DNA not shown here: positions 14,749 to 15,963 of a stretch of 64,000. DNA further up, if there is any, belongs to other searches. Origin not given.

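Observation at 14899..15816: Divergent IspH/LytB-like Fe-S protein as last gene of a B12-riboswitch-controlled BtuFCD-like operon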

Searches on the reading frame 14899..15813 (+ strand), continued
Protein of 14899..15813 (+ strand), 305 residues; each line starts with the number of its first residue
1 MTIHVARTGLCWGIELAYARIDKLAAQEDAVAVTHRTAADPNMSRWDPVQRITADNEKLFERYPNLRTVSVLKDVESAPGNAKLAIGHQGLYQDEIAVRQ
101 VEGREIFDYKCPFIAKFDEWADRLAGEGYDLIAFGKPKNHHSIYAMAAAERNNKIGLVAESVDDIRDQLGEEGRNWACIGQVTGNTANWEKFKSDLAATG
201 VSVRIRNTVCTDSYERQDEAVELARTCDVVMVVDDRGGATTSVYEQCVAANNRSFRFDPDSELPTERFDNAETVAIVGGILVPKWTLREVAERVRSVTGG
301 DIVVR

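Call 23: search_protein_families(library=pfam, proteins=[L004:7347-7982:+, L011:7374-7985:+, L012:6122-6724:+, L009:3958-4356:+, L012:7934-8287:+, L012:8287-9015:+], max_evalue=1)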
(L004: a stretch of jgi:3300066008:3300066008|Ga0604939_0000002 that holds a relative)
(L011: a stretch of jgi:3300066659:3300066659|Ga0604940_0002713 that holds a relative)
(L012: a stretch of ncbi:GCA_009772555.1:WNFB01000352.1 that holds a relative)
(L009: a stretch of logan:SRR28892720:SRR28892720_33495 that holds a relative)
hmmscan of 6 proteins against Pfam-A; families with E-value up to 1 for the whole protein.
L004:7347-7982:+ (212 aa): 1 family
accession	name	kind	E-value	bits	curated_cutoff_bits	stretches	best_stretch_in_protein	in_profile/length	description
PF06305.16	LapA_dom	-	0.17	12.2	28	1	174-195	20-41/64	Lipopolysaccharide assembly protein A domain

L011:7374-7985:+ (204 aa): 1 family
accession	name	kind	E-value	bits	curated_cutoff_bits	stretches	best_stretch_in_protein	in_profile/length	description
PF10745.14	DUF2530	-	0.051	14.3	25.5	1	81-113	27-60/77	Protein of unknown function (DUF2530)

L012:6122-6724:+ (201 aa): 0 families

L009:3958-4356:+ (133 aa): 1 family
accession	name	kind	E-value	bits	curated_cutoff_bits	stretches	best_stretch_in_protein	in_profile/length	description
PF07845.16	DUF1636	-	2.1e-20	73.7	31.6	1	20-132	1-117/117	Protein of unknown function (DUF1636)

L012:7934-8287:+ (118 aa): 1 family
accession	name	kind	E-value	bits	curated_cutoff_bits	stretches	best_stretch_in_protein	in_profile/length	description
PF01242.24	PTPS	-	7.9e-30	103.8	22.4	1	3-117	1-119/121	6-pyruvoyl tetrahydropterin synthase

L012:8287-9015:+ (243 aa): 3 families
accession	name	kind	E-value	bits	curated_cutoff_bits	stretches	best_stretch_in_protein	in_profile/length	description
PF04055.27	Radical_SAM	-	8.3e-07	29.8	29.5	1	30-120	3-97/166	Radical SAM superfamily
PF13353.11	Fer4_12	-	0.017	15.9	22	1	16-96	2-73/137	4Fe-4S single cluster domain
PF22047.1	RecJ_C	-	0.1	13.4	30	1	23-86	17-78/110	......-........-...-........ exonuclease RecJ C-terminal domain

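Call 24: search_protein_families(library=ncbifam, proteins=[L004:7347-7982:+, L011:7374-7985:+, L012:6122-6724:+, L009:3958-4356:+, L012:7934-8287:+, L012:8287-9015:+], max_evalue=1)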
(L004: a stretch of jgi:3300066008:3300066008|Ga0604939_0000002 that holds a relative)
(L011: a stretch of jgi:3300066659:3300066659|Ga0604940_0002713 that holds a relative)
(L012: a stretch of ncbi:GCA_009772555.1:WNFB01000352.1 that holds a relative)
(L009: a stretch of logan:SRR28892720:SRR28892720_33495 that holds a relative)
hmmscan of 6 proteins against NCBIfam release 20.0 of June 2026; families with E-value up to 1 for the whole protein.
L004:7347-7982:+ (212 aa): 1 family
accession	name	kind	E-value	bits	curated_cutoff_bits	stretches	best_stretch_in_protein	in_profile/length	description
NF040686.1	TcpD_dom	domain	0.0026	17.6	24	1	107-128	28-49/63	TcpD family membrane protein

L011:7374-7985:+ (204 aa): 1 family
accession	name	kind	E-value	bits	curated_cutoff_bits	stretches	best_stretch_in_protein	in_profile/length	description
TIGR00828.1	EIID-AGA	subfamily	0.012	14.9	292.75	1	62-168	59-163/271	mannose/fructose/sorbose PTS transporter subunit IID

L012:6122-6724:+ (201 aa): 0 families

L009:3958-4356:+ (133 aa): 1 family
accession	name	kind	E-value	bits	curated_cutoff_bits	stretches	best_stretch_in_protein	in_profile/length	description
NF041612.1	fdxn_Clost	equivalog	0.15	12.6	150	1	57-100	48-88/102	2Fe-2S ferredoxin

L012:7934-8287:+ (118 aa): 2 families
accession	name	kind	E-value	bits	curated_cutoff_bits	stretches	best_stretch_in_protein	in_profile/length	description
TIGR03367.1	queuosine_QueD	equivalog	2.8e-23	82.1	89.25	1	4-95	2-91/92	6-carboxytetrahydropterin synthase QueD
TIGR00039.1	6PTHBS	subfamily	8.3e-17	61.7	125.5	1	1-116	1-119/124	6-pyruvoyl tetrahydropterin synthase/6-carboxytetrahydropterin synthase family protein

L012:8287-9015:+ (243 aa): 13 families
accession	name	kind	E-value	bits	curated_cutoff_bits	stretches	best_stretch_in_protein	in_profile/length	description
TIGR03365.1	Bsubt_queE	equivalog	3.9e-100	334.3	206.1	1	4-243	2-238/238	7-carboxy-7-deazaguanine synthase QueE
TIGR04349.1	rSAM_QueE_gams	hypoth_equivalog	6.7e-20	71.7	300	1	5-176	1-160/210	7-carboxy-7-deazaguanine synthase QueE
TIGR03963.1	rSAM_QueE_Clost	equivalog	1e-15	58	260.1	1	9-139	5-134/219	putative 7-carboxy-7-deazaguanine synthase QueE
TIGR04322.1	rSAM_QueE_Ecoli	equivalog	4.9e-13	49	200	1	14-145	3-144/215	7-carboxy-7-deazaguanine synthase QueE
TIGR04508.1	queE_Cx14CxxC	equivalog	1.8e-12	47.6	240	1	7-136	3-141/208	7-carboxy-7-deazaguanine synthase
TIGR02495.1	NrdG2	equivalog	0.0011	18.4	131.15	1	23-115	15-104/193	anaerobic ribonucleoside-triphosphate reductase activating protein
TIGR02493.1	PFLA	equivalog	0.0041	16.5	231.75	1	24-113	17-106/235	pyruvate formate-lyase-activating protein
TIGR02494.1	PFLE_PFLC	subfamily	0.0049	16.2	174.35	0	24-42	16-32/293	glycyl-radical enzyme activating protein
NF045646.2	rSAM_Se_TrsS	equivalog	0.018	13.6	490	1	31-105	93-164/441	radical SAM (seleno)protein TrsS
NF038283.1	viperin_w_prok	equivalog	0.051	12.7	180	1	31-112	9-94/281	viperin family antiviral radical SAM protein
NF048010.1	SfplDhtActHpsHDes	equivalog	0.076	11.8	430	0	24-41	23-38/298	(2S)-3-sulfopropanediol dehydratase activating enzyme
TIGR02491.1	NrdG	equivalog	0.16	11.9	126.1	1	24-96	17-86/154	anaerobic ribonucleoside-triphosphate reductase activating protein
TIGR03978.1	rSAM_paired_1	equivalog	0.31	9.7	370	1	27-88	86-146/466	His-Xaa-Ser system radical SAM maturase HxsB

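Call 28: list_cluster_members(proteins=[P0001, P0015, P0089, P0098])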
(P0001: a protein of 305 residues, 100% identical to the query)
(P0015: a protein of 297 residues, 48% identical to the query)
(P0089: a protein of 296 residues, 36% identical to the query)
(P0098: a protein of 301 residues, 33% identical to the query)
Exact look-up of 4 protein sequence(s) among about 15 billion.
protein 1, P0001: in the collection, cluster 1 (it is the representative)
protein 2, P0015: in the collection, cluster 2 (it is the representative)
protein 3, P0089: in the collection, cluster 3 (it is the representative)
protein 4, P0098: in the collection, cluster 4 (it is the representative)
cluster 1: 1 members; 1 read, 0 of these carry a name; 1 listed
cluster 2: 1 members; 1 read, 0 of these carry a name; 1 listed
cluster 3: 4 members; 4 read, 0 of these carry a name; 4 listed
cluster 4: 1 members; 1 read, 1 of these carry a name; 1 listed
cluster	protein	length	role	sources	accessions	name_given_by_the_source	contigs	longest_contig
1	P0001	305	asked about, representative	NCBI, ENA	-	-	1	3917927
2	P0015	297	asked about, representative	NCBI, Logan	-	-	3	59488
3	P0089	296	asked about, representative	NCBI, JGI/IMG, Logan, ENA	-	-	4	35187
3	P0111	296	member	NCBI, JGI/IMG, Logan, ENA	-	-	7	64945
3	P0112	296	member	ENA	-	-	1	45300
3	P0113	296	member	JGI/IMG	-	-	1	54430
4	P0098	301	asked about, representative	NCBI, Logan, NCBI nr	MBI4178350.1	hypothetical protein HY522_02860 [bacterium] | hypothetical protein [bacterium]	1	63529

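Call 32: predict_structure(alignment_id=A2)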
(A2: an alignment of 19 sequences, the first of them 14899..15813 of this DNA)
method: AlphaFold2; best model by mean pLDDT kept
length: 305 residues; sequences in the alignment: 19
mean_pLDDT: 93.7   pTM: 0.89
mean pLDDT of the five models: 93.7, 93.5, 93.5, 93.3, 93.0
residues with pLDDT >= 90: 255; 70-90: 48; 50-70: 2; < 50: 0
segments of 3 or more residues with pLDDT < 50: none
pLDDT, mean of each block of 10 residues (from residue 1): 95 97 93 83 85 91 96 86 93 82 88 96 98 92 95 97 96 96 96 97 97 97 98 94 97 97 95 97 96 94 87
secondary structure, 60 per line:
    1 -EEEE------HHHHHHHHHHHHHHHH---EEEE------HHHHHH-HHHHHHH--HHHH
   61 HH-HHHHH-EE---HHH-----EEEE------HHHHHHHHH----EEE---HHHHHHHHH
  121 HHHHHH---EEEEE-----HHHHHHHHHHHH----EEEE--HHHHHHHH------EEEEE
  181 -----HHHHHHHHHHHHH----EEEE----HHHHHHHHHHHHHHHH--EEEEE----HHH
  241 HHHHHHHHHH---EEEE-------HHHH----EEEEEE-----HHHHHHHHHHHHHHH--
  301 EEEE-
elements in order: E2-5 H12-27 E31-34 H41-46 H48-54 H57-62 H64-68 E83-86 H93-101 E106-108 H112-126 E130-134 H140-151 E156-159 H162-169 E176-180 H186-198 E203-206 H211-226 E229-233 H238-250 E254-257 H265-268 E273-278 H284-298 E301-304

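Call 33: find_encoding_contigs(protein=P0026, flank=8000, max_places=1)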
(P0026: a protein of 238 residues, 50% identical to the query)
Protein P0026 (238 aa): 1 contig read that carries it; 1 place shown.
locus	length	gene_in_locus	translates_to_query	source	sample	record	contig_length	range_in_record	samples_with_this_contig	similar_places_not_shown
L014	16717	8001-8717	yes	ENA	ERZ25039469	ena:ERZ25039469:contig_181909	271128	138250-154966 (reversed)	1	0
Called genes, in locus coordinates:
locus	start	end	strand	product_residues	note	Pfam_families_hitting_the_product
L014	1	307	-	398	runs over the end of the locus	PF14824:Sirohm_synth_M (weak), PF10414:CysG_dimeriser, PF00590:TP_methylase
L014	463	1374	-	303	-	PF04228:Zn_peptidase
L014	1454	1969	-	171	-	PF07883:Cupin_2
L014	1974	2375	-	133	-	PF03401:TctC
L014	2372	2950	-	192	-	PF03401:TctC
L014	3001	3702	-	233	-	PF01738:DLH, PF08840:BAAT_C (faint)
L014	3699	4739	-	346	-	PF04909:Amidohydro_2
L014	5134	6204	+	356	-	PF01497:Peripla_BP_2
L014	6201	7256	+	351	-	PF01032:FecCD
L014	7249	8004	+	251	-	PF00005:ABC_tran, PF02463:SMC_N (faint), PF13304:AAA_21 (faint)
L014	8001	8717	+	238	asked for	PF02401:LYTB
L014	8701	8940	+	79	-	-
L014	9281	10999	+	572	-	PF03401:TctC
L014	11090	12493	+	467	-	-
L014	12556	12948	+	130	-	-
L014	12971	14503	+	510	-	PF00528:BPD_transp_1, PF00005:ABC_tran, PF13304:AAA_21 (faint)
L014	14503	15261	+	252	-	PF00528:BPD_transp_1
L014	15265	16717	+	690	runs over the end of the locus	PF05378:Hydant_A_N, PF01968:Hydantoinase_A, PF19278:Hydant_A_C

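Call 34: find_encoding_contigs(protein=P0025, flank=8000, max_places=2)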
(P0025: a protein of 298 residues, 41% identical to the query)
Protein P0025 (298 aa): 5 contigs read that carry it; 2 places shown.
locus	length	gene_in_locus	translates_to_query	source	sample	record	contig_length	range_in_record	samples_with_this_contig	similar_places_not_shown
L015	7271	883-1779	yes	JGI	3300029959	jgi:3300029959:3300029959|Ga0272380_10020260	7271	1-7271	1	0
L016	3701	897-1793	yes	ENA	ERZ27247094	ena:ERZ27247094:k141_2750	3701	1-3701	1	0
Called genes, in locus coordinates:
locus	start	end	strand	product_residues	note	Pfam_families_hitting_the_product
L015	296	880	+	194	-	PF00005:ABC_tran, PF13304:AAA_21 (weak)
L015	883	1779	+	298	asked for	PF02401:LYTB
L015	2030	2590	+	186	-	PF00239:Resolvase, PF02796:HTH_7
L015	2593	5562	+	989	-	PF13700:DUF4158, PF01526:DDE_Tnp_Tn3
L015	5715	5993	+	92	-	-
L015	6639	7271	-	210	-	?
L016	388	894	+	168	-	PF00005:ABC_tran, PF13304:AAA_21 (weak)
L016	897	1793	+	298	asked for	PF02401:LYTB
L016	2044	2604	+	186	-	PF00239:Resolvase, PF02796:HTH_7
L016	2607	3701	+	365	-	?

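Call 35: find_encoding_contigs(protein=P0014, flank=8000, max_places=1)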
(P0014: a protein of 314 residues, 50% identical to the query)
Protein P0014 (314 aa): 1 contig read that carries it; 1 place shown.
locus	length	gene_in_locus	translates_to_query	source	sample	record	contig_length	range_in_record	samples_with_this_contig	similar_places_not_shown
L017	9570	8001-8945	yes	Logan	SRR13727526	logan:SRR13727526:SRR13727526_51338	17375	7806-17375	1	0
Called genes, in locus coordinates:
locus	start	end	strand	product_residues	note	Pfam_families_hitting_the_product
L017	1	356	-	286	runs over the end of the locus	PF01032:FecCD (faint), PF00950:ABC-3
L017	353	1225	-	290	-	PF00950:ABC-3, PF01032:FecCD (weak)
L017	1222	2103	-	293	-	PF00005:ABC_tran, PF02463:SMC_N (faint), PF13304:AAA_21 (faint)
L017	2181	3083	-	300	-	PF01297:ZnuA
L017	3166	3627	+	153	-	PF01475:FUR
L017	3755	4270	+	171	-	-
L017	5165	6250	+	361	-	PF01497:Peripla_BP_2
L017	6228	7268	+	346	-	PF01032:FecCD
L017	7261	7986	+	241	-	PF00005:ABC_tran, PF02463:SMC_N (faint), PF13304:AAA_21 (faint)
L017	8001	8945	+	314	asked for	PF02401:LYTB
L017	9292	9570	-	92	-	?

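Call 38: fold_search(model_id=the predicted structure, library=pdb)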
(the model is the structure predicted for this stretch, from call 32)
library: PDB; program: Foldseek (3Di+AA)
matches with E <= 10: 1153; with E <= 0.001: 12
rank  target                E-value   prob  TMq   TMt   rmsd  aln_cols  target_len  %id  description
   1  3dnf_A                1.4e-18  1.00  0.59  0.62   6.2       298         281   21  Structure of (E)-4-Hydroxy-3-methyl-but-2-enyl Diphosphate Reductase, the Terminal Enzyme of the Non-Mevalonate Pathwa (released 2008-12-30)
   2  3dnf_B                1.5e-18  1.00  0.66  0.71   5.0       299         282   21  Structure of (E)-4-Hydroxy-3-methyl-but-2-enyl Diphosphate Reductase, the Terminal Enzyme of the Non-Mevalonate Pathwa (released 2008-12-30)
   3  4n7b                  1.7e-15  1.00  0.78  0.75   3.6       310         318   14  Structure of the E-1-hydroxy-2-methyl-but-2-enyl-4-diphosphate reductase from Plasmodium falciparum (released 2013-11-20)
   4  3szu_A                2.7e-15  1.00  0.77  0.76   3.8       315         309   17  IspH:HMBPP complex structure of E126Q mutant (released 2011-11-30)
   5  3t0g_B                4.6e-15  1.00  0.78  0.77   3.7       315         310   17  IspH:HMBPP (substrate) structure of the T167C mutant (released 2011-11-30)
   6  3ke8_A                4.6e-15  1.00  0.77  0.76   3.8       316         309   18  Crystal structure of IspH:HMBPP-complex (released 2010-01-12)
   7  9ql0_A                4.8e-15  1.00  0.79  0.77   3.5       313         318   18  E. coli IspH crystallized in the presence of adenosine hemisulfate (released 2026-04-08)
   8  3f7t_A                5.1e-15  1.00  0.79  0.77   3.6       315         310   18  Structure of active IspH shows a novel fold with a [3Fe-4S] cluster in the catalytic centre (released 2009-07-07)
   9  3szu_B                1.1e-14  1.00  0.78  0.77   3.7       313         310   18  IspH:HMBPP complex structure of E126Q mutant (released 2011-11-30)
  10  3t0g_A                1.6e-14  1.00  0.77  0.76   3.9       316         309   17  IspH:HMBPP (substrate) structure of the T167C mutant (released 2011-11-30)
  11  3t0f_B                4.5e-14  1.00  0.76  0.76   3.8       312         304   18  IspH:HMBPP (substrate) structure of the E126D mutant (released 2011-11-30)
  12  3t0f_A                2.6e-13  1.00  0.80  0.78   3.5       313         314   18  IspH:HMBPP (substrate) structure of the E126D mutant (released 2011-11-30)
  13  1vb5_B                6.9e-03  0.41  0.16  0.17  14.4       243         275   11  Crystal Structure Analysis of the Pyrococcus horikoshii OT3 translation initiation factor eIF-2B (released 2004-12-07)
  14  8tqz_H                1.0e-02  0.25  0.18  0.20  14.4       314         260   12  Eukaryotic translation initiation factor 2B with a mutation (L516A) in the delta subunit (released 2023-12-06)
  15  2zsj_D                1.1e-02  0.30  0.20  0.18  14.9       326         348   11  Crystal structure of threonine synthase from Aquifex aeolicus VF5 (released 2008-10-21)
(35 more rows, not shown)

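Call 39: find_related_loci(query=A3, collection=metagenome_contigs, flank=6000)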
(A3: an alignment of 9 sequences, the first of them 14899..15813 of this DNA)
Query A3 (305 aa) in metagenome_contigs; peptide patterns used: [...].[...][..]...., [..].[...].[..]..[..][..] (x = any residue, [..] = any of these).
239 stretches matched a pattern; 2 encode a relative of the query (tblastn E <= 1e-3); 2 distinct loci.
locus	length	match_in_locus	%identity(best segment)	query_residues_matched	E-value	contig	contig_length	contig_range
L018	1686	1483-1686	51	1-71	1e-19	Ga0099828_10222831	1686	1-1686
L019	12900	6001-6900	22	1-303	1e-16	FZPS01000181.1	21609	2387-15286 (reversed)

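Call 50: find_homologous_proteins(query=L012:6122-6724:+, max_evalue=0.001)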
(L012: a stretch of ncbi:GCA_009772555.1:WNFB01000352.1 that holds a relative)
Query L012:6122-6724:+ (201 aa): 216 proteins with E <= 0.001 among 7511 candidates; the best 120 are listed.
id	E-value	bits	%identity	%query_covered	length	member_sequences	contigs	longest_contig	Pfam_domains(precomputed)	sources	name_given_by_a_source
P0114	3.5e-112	391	94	100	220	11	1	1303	-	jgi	jgi:hypothetical protein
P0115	1.3e-99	350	83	100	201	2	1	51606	-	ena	-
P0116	1.8e-99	350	83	100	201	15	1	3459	-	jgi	jgi:hypothetical protein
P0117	1.9e-99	350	82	100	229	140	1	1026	-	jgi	jgi:hypothetical protein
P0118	3.5e-99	349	83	100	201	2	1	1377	-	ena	-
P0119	7.1e-99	348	84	100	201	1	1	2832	-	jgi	jgi:TM2 domain-containing membrane protein YozV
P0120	2.6e-98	346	82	100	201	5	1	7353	-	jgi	jgi:hypothetical protein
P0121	7.7e-98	344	87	97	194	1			-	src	-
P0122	2.2e-97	343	82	100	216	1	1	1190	-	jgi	jgi:hypothetical protein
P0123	3.5e-97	342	80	100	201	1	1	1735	-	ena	-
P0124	8.8e-97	341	81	100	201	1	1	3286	-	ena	-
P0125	1.2e-96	340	82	100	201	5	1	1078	-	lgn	-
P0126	1.3e-96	340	81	100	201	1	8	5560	-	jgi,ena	jgi:hypothetical protein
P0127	2.1e-96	340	83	100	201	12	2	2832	-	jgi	jgi:hypothetical protein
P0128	2.1e-96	340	81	100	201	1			-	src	-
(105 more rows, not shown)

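Call 51: search_solved_structures(query=A4, max_evalue=10)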
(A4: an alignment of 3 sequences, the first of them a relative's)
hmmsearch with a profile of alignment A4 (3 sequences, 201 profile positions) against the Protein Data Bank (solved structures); distinct sequences matched with E-value up to 10: 0.
